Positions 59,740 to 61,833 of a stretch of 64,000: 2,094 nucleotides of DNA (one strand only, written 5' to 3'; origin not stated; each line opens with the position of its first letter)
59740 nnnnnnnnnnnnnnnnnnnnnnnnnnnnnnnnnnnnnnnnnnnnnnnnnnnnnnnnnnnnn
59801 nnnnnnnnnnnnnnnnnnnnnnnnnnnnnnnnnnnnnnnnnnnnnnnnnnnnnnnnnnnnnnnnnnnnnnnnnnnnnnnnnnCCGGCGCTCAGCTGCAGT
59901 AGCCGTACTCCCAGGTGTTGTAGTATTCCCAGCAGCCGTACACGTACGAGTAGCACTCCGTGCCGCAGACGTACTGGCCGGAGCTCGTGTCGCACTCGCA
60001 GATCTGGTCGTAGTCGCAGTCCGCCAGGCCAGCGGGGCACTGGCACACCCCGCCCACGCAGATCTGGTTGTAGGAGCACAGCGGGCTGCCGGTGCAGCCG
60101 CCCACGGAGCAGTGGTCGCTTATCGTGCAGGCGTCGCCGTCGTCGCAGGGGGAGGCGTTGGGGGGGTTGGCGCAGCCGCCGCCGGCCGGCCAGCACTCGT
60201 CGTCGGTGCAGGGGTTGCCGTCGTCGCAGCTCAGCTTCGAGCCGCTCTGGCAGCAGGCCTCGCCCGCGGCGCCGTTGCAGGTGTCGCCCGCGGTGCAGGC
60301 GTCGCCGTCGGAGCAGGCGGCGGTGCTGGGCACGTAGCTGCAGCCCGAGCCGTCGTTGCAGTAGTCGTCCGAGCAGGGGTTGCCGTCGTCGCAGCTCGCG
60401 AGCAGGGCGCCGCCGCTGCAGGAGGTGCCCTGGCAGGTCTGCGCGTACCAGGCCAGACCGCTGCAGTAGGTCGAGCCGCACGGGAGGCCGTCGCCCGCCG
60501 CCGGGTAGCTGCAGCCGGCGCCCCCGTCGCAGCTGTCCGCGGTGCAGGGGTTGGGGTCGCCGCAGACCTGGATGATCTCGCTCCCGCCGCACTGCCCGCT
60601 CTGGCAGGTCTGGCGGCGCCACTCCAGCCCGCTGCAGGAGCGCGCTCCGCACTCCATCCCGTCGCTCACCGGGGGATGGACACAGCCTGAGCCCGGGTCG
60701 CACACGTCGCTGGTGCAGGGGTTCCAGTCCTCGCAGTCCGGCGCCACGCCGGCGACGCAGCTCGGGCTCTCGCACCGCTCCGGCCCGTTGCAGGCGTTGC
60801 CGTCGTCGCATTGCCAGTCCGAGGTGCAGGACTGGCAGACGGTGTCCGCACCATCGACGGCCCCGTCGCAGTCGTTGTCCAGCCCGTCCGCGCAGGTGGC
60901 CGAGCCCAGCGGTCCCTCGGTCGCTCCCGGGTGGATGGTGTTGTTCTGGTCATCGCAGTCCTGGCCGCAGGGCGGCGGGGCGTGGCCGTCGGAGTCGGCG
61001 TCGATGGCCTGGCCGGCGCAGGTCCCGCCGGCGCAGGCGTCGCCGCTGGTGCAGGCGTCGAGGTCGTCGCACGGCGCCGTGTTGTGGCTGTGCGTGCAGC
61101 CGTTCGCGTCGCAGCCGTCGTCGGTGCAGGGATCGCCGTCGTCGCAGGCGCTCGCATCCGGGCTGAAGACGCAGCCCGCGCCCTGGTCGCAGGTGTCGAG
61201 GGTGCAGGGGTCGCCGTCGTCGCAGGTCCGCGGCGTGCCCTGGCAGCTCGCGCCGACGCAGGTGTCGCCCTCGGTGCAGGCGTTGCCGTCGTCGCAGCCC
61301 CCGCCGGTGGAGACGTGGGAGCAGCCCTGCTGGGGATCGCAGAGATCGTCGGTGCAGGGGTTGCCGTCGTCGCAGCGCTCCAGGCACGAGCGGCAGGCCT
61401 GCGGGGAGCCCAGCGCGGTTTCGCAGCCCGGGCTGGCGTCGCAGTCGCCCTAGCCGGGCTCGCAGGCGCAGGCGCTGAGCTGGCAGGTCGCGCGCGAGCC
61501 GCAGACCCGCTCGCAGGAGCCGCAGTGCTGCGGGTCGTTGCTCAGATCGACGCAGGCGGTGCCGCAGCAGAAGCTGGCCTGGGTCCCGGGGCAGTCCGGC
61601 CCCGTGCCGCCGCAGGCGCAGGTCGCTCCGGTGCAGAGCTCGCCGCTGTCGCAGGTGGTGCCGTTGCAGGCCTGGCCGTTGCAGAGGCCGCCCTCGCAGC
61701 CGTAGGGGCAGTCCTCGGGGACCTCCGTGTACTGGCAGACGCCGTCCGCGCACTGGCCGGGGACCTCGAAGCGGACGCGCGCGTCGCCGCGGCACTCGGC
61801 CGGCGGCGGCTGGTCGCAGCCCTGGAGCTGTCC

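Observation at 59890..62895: Second in-frame TAG, same GGY-TAG-GGY context, splitting a roughly 1000-codon Cys-rich lipoprotein gene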

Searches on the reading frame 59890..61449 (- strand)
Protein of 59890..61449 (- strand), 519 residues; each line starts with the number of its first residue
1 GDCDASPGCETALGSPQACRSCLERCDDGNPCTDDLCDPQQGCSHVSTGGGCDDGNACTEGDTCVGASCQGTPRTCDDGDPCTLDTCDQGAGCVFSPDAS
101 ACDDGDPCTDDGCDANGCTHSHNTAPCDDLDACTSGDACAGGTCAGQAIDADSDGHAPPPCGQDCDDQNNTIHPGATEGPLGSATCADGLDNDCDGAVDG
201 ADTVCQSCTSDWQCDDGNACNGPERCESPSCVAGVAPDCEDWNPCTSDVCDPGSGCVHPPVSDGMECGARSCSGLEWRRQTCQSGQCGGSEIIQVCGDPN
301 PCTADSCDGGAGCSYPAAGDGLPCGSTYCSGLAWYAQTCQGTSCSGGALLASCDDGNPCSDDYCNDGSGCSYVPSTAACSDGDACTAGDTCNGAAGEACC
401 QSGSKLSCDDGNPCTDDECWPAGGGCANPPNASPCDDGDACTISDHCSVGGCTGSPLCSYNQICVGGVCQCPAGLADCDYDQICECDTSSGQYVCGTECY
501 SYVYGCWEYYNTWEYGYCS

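Call 11: search_protein_families(library=pfam, proteins=[window:59890-61449:-], max_evalue=0.01)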
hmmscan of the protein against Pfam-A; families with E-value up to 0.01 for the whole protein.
window:59890-61449:- (519 aa): 1 family
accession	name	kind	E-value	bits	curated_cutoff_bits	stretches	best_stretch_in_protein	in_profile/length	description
PF00526.23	Dicty_CTDC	-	3.8e-31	107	27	6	26-46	2-22/24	Dictyostelium (slime mold) repeat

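Call 35: search_protein_families(library=ncbifam, proteins=[window:59890-61449:-], max_evalue=0.01)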
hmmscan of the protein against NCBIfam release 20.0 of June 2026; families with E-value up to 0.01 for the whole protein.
window:59890-61449:- (519 aa): 0 families

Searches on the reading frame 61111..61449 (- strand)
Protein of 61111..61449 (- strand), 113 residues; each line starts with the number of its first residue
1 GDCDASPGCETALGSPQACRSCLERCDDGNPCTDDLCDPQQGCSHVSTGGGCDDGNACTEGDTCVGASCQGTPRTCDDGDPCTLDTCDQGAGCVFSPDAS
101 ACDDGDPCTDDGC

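Call 36: search_protein_families(library=ncbifam, proteins=[window:61111-61449:-], max_evalue=1)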
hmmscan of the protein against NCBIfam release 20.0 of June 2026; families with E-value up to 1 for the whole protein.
seq(113 aa): 0 families

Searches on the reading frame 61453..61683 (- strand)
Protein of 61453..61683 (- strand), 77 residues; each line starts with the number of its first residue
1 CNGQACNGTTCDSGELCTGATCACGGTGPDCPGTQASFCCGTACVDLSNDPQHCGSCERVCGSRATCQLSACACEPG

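Call 36: search_protein_families(library=ncbifam, proteins=[window:61453-61683:-], max_evalue=1)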
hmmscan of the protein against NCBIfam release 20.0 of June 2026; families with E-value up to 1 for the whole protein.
seq(77 aa): 1 family
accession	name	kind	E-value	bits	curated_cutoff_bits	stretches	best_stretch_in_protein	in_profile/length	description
NF041328.1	C_rich_MXAN6577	subfamily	1.1e-07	31.9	100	1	35-77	23-65/145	MXAN_6577-like cysteine-rich protein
